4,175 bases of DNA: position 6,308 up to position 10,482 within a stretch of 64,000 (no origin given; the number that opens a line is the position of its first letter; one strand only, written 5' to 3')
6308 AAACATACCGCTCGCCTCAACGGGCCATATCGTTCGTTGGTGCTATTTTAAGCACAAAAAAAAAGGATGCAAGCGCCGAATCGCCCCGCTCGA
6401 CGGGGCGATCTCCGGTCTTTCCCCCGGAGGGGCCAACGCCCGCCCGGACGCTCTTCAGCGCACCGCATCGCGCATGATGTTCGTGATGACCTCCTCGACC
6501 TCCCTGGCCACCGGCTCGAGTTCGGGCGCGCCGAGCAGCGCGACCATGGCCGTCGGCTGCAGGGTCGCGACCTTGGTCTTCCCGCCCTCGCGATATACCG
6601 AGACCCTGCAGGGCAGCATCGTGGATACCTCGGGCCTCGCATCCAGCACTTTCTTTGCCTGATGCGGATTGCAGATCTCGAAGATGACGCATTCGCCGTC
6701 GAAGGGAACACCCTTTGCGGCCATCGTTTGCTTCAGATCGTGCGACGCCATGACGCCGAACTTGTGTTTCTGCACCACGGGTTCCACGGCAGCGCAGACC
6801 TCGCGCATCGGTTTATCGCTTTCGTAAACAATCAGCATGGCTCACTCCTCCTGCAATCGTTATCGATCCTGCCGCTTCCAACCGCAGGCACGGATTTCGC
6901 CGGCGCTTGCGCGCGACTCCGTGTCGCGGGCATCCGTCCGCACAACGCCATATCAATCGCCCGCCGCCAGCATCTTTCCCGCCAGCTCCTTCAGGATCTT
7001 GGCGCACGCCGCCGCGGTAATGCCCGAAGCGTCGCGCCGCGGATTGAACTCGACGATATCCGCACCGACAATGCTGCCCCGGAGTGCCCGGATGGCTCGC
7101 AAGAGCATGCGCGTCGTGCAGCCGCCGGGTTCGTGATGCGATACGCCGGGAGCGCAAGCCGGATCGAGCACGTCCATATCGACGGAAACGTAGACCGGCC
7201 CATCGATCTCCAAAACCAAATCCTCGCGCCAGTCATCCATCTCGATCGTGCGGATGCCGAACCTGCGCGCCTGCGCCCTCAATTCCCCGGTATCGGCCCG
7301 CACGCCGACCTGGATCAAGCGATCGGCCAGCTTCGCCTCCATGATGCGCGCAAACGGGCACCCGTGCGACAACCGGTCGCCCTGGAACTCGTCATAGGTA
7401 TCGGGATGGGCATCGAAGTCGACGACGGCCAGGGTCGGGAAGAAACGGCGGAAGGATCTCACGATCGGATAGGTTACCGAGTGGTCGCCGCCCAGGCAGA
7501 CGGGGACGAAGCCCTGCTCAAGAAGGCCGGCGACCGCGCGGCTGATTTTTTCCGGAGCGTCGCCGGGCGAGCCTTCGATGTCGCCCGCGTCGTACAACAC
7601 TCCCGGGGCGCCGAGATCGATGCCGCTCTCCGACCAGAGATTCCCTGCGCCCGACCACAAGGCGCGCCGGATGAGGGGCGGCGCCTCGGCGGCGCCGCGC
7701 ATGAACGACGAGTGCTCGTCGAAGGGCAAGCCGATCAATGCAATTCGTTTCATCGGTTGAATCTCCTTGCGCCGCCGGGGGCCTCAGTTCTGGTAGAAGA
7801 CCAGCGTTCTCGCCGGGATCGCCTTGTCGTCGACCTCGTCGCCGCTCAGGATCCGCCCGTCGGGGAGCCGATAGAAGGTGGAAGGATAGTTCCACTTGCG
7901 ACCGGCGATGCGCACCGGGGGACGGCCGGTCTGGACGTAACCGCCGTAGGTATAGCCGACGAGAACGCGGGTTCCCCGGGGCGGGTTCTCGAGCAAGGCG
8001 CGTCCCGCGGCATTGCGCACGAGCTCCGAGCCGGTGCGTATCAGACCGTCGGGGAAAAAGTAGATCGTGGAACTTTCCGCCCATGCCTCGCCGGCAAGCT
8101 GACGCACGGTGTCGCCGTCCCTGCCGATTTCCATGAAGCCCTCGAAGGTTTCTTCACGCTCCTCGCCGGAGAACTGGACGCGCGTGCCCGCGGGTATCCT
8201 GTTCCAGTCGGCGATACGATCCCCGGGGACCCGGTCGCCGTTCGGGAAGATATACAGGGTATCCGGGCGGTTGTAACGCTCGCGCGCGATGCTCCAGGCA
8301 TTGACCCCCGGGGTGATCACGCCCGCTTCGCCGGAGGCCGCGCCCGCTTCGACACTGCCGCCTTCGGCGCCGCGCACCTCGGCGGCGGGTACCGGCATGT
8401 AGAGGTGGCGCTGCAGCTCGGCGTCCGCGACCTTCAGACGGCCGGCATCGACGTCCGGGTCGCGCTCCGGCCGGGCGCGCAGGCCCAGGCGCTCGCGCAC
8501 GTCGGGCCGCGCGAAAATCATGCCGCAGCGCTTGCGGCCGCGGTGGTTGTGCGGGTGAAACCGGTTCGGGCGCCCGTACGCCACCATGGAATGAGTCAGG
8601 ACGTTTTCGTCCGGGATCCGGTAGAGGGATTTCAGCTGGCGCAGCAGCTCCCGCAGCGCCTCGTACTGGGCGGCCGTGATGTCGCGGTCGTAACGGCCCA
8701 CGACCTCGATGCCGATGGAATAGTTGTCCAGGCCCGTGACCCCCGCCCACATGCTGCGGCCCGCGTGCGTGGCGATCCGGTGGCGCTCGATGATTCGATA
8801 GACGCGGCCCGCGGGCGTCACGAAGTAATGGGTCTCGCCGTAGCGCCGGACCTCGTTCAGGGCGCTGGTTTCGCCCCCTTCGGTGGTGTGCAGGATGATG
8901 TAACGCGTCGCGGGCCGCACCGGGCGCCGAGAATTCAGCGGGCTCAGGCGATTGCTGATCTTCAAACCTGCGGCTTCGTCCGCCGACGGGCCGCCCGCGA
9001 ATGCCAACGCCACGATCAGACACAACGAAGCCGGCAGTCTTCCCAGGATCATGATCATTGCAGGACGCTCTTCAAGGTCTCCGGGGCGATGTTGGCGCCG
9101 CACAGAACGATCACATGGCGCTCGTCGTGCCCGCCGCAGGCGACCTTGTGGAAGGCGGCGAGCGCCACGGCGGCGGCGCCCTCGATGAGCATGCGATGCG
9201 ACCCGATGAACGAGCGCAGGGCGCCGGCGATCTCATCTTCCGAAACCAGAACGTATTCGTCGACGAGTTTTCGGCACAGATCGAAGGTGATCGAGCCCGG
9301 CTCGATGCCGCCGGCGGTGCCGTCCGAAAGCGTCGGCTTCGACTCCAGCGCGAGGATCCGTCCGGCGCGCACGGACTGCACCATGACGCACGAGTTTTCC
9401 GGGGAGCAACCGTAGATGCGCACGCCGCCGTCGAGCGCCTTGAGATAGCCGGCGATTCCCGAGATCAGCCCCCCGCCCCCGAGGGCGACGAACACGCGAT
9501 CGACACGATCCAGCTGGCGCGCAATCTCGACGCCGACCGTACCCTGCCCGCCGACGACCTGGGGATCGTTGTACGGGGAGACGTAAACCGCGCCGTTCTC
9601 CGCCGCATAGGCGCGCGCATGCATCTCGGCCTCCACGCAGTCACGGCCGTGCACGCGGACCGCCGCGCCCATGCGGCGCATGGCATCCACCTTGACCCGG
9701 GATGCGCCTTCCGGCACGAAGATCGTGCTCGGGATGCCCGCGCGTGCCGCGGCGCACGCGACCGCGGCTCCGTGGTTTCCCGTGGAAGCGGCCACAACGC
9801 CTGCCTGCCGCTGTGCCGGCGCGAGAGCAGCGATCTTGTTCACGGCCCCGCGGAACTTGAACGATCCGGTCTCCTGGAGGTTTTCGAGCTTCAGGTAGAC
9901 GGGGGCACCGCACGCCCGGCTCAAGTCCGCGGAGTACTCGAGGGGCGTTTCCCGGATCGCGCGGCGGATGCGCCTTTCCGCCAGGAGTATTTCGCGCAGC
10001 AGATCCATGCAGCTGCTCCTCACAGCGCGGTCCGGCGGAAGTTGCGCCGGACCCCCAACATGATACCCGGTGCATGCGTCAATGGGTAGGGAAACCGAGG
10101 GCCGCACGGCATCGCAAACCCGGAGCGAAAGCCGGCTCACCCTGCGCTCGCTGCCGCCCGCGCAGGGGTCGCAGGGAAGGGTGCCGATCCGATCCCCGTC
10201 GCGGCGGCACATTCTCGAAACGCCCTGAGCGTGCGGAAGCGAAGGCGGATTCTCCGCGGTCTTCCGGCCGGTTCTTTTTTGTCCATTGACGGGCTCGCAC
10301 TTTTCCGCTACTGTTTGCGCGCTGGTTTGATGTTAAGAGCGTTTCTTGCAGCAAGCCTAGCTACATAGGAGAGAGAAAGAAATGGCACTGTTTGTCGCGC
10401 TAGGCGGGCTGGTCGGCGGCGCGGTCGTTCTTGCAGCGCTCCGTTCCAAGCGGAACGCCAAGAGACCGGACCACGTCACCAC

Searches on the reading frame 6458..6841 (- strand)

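Call 50: search_protein_families(library=pfam, proteins=[window:6458-6841:-], max_evalue=0.001)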
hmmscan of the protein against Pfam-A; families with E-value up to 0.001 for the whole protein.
window:6458-6841:- (128 aa): 1 family
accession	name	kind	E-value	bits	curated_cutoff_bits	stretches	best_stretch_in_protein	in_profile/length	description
PF03625.19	DUF302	-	1.2e-18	67.2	23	1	34-96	1-63/63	Domain of unknown function DUF302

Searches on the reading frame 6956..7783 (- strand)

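Call 50: search_protein_families(library=pfam, proteins=[window:6956-7783:-], max_evalue=0.001)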
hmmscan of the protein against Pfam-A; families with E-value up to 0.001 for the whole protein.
window:6956-7783:- (276 aa): 1 family
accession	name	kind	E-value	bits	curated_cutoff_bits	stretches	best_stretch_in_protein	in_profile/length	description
PF00491.26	Arginase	-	8.8e-68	229.2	22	1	13-267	2-277/280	Arginase family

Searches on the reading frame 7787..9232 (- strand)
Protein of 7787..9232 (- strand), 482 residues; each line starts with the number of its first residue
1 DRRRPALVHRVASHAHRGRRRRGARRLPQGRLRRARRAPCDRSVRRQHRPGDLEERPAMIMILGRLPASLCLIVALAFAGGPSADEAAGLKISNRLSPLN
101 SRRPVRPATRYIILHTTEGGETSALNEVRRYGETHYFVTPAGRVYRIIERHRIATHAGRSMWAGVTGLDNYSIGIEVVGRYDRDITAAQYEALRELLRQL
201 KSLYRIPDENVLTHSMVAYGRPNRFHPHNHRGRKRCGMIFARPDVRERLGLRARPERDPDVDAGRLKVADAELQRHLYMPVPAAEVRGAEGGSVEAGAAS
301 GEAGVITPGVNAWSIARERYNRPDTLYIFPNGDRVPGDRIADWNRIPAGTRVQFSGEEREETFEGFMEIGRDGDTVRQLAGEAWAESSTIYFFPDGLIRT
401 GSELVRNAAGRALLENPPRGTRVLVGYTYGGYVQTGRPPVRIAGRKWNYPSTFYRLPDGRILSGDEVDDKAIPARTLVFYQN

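Call 50: search_protein_families(library=pfam, proteins=[window:7787-9232:-], max_evalue=0.001)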
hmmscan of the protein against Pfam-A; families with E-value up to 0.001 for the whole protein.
window:7787-9232:- (482 aa): 1 family
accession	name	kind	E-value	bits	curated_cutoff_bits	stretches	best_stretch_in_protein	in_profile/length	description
PF01510.30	Amidase_2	-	1.6e-21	77.5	26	1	109-221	5-125/131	N-acetylmuramoyl-L-alanine amidase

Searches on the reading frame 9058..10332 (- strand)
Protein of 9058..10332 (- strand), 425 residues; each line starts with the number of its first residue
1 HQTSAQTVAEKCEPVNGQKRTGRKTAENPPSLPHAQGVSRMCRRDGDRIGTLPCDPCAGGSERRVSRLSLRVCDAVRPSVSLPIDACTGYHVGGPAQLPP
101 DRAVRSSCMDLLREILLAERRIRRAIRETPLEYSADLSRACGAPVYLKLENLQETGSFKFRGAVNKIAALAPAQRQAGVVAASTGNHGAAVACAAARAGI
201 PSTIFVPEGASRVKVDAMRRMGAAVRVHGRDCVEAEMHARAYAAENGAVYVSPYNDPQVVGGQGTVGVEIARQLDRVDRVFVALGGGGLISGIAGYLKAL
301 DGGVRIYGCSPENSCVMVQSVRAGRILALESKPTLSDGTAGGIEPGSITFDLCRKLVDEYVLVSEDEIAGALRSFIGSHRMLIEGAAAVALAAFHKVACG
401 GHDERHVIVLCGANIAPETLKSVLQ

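Call 50: search_protein_families(library=pfam, proteins=[window:9058-10332:-], max_evalue=0.001)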
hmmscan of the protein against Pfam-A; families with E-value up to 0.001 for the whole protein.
window:9058-10332:- (425 aa): 1 family
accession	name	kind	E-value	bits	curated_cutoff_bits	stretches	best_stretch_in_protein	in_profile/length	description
PF00291.31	PALP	-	1.3e-83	281.2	35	1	123-412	2-295/295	Pyridoxal-phosphate dependent enzyme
